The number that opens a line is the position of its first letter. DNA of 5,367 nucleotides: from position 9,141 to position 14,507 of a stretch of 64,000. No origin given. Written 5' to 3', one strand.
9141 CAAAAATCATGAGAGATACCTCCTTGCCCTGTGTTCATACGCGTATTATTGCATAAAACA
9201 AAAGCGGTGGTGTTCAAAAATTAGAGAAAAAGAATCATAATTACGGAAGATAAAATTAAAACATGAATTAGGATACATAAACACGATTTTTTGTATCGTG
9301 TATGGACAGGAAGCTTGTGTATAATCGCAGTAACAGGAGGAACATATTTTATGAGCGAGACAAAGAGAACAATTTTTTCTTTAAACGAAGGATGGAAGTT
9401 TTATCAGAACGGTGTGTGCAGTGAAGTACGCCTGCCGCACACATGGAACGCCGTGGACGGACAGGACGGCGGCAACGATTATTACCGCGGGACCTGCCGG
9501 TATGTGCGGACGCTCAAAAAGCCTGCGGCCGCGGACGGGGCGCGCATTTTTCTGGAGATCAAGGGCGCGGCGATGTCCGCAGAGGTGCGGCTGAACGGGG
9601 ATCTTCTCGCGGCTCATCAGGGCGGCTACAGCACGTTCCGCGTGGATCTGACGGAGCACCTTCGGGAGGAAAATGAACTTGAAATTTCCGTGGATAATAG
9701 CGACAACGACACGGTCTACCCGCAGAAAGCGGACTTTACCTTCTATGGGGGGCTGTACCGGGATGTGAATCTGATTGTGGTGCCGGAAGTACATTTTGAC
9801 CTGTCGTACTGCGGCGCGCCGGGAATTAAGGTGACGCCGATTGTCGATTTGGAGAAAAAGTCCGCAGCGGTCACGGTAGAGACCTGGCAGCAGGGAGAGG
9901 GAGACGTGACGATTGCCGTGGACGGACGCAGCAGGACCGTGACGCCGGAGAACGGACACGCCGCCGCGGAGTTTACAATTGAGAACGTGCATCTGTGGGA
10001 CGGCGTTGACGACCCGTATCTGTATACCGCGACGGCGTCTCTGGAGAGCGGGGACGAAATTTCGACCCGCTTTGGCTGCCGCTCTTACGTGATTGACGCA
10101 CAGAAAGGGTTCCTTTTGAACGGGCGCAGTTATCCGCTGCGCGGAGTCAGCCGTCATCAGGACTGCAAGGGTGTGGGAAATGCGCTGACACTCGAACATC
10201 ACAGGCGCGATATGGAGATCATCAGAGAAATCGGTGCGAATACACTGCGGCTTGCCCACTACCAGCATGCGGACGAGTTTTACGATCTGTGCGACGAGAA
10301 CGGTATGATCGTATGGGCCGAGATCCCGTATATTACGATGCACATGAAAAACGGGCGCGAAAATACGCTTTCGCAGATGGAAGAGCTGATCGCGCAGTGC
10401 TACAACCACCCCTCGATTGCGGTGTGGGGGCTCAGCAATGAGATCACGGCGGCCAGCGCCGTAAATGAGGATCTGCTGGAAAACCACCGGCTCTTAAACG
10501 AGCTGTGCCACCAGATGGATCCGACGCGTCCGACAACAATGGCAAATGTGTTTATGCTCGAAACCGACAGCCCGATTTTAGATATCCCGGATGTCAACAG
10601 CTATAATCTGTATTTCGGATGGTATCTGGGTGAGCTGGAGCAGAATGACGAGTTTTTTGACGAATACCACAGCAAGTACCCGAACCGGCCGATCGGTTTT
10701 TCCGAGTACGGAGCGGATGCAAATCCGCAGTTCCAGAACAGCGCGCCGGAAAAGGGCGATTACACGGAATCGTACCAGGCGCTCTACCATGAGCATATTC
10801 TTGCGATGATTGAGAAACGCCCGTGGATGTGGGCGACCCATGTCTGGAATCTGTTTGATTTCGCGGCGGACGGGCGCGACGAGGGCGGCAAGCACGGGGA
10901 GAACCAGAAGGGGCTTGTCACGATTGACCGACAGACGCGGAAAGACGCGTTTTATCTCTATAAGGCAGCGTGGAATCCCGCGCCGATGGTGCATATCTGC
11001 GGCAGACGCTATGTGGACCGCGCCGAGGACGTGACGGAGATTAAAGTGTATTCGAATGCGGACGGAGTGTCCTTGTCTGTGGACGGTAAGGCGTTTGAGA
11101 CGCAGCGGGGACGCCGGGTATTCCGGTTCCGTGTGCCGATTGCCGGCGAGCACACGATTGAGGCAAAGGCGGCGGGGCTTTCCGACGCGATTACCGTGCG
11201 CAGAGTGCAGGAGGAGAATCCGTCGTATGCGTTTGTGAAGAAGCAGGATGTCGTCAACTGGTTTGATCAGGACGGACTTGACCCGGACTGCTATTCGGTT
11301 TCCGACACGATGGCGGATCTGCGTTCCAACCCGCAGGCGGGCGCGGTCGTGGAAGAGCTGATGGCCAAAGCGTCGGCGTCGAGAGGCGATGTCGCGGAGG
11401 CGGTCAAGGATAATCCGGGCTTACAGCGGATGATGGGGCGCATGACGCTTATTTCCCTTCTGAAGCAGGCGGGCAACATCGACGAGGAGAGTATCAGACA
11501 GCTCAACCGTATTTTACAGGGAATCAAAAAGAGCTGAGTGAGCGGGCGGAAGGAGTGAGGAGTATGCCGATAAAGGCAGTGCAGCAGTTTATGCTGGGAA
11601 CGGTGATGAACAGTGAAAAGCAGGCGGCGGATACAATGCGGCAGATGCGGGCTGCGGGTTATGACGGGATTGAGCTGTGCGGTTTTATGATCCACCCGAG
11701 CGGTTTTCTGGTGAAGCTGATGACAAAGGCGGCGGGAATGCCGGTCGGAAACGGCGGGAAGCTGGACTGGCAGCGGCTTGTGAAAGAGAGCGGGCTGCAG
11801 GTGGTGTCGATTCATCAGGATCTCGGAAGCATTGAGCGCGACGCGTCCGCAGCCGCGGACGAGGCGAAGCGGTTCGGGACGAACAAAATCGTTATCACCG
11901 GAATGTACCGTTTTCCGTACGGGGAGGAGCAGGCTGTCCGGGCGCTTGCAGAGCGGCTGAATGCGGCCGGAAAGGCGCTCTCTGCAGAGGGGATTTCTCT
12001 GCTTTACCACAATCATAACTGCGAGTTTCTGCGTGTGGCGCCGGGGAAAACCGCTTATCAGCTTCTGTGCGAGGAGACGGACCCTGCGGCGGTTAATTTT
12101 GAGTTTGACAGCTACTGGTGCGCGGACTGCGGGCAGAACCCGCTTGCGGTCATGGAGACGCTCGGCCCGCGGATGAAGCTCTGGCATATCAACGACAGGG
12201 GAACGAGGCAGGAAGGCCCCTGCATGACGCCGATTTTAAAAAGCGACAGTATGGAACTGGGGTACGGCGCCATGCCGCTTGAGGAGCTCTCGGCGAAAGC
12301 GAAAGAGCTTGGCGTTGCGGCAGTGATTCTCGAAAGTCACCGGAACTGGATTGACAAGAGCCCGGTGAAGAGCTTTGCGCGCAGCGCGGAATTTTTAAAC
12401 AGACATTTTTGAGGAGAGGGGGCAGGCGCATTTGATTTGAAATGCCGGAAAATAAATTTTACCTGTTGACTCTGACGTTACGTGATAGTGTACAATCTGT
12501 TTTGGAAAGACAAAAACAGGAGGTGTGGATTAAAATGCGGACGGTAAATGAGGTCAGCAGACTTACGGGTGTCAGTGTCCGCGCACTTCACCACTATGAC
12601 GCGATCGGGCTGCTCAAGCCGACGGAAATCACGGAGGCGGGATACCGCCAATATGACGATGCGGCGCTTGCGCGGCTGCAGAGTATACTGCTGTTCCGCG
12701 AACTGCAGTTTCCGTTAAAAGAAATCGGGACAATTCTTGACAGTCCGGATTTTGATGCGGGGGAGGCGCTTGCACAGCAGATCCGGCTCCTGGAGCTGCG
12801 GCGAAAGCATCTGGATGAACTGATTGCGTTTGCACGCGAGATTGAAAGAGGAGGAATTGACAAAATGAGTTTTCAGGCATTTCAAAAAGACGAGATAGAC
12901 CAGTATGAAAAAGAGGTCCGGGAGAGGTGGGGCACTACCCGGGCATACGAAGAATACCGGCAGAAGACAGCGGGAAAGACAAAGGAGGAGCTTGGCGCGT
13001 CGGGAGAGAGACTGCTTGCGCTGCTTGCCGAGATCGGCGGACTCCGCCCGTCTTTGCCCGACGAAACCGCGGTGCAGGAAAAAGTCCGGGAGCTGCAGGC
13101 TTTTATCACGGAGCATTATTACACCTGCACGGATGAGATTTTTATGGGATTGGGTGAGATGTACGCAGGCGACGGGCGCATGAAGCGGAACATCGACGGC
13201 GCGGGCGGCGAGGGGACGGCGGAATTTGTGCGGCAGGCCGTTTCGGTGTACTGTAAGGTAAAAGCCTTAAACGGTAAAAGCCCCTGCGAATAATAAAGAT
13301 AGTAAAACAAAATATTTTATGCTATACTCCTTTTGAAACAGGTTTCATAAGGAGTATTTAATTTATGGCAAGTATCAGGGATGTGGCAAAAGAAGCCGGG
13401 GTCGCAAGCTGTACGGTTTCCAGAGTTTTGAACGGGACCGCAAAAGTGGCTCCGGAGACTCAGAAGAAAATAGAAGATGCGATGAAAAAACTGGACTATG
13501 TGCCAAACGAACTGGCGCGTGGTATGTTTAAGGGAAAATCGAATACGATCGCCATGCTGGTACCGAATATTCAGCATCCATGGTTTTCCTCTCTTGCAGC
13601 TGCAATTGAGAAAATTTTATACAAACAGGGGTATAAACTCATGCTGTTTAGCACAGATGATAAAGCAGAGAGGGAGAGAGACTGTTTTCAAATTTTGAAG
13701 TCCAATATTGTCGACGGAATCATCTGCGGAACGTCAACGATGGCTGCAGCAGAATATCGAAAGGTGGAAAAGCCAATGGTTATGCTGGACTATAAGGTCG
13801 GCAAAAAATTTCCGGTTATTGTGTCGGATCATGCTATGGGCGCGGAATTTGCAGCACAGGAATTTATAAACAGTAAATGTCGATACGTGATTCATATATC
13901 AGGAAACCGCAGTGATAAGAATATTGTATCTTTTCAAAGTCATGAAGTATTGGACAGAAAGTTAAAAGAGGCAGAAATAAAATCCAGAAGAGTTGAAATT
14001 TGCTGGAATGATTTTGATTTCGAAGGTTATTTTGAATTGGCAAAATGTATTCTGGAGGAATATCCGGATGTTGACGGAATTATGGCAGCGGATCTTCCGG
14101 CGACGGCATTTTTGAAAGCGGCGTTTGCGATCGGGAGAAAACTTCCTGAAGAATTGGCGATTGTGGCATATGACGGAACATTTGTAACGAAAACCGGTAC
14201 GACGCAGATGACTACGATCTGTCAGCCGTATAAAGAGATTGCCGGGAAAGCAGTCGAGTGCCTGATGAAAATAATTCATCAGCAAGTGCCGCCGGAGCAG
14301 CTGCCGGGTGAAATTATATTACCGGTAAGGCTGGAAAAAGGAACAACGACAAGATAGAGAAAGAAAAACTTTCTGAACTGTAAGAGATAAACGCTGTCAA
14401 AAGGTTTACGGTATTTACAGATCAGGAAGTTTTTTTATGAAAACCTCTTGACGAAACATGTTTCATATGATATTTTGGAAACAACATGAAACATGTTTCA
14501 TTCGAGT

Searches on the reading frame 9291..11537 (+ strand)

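Call 56: search_protein_families(library=pfam, proteins=[window:9291-11537:+], max_evalue=0.0001)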
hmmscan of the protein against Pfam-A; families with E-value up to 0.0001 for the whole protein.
window:9291-11537:+ (748 aa): 4 families
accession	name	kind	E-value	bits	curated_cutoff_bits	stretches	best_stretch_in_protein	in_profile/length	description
PF02836.23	Glyco_hydro_2_C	-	4.2e-33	115.2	21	1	272-561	6-297/302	Glycosyl hydrolases family 2, TIM barrel domain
PF00703.27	Glyco_hydro_2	-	2.3e-09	38.4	23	1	188-264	30-109/109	Glycosyl hydrolases family 2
PF02837.24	Glyco_hydro_2_N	-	2.4e-08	34.5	28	1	54-165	52-169/169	Glycosyl hydrolases family 2, sugar binding domain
PF22666.2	Glyco_hydro_2_N2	-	7.7e-08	33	27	1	69-137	50-120/167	Glycosyl hydrolase 2 galactose-binding domain-like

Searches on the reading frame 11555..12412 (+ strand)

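Call 95: search_protein_families(library=pfam, proteins=[window:11555-12412:+], max_evalue=0.0001)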
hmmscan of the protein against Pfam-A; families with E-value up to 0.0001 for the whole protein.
window:11555-12412:+ (285 aa): 1 family
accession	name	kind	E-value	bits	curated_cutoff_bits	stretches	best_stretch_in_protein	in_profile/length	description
PF01261.30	AP_endonuc_2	-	5.5e-17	62.7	31.1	1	30-283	3-248/249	Xylose isomerase-like TIM barrel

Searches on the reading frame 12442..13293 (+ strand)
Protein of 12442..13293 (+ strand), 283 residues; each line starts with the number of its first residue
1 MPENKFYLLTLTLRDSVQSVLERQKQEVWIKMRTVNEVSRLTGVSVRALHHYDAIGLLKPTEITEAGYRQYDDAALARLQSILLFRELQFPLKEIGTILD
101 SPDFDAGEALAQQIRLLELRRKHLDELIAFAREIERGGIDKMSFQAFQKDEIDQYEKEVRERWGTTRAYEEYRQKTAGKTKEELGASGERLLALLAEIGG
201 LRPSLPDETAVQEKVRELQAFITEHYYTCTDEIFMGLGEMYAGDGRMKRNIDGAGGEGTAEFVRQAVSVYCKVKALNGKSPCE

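Call 95: search_protein_families(library=pfam, proteins=[window:12442-13293:+], max_evalue=0.0001)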
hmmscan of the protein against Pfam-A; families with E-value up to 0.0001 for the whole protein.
window:12442-13293:+ (283 aa): 4 families
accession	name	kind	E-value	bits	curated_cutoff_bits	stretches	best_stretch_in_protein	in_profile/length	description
PF07739.18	TipAS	-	1.8e-30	106.3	23.8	1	155-270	1-117/117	TipAS antibiotic-recognition domain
PF13411.12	MerR_1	-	2.2e-16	60.1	21.6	1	34-100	2-67/69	MerR HTH family regulatory protein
PF00376.29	MerR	-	4e-14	52.6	28.2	1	34-71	1-38/38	MerR family regulatory protein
PF09278.17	MerR-DNA-bind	-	8.1e-06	26.8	25.4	1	76-133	1-57/65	MerR, DNA binding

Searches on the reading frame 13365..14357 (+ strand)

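Call 56: search_protein_families(library=pfam, proteins=[window:13365-14357:+], max_evalue=0.0001)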
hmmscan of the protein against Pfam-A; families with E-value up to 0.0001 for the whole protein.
window:13365-14357:+ (330 aa): 3 families
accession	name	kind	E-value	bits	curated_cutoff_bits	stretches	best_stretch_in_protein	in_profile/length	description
PF00356.27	LacI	-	8.4e-18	64.3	27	1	3-48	1-46/46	Bacterial regulatory proteins, lacI family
PF13377.12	Peripla_BP_3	-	9e-12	45.8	26.5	1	165-312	2-154/167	Periplasmic binding protein-like domain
PF00532.27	Peripla_BP_1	-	1.1e-11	45.2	22.2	1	60-271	2-225/281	Periplasmic binding proteins and sugar binding domain of LacI family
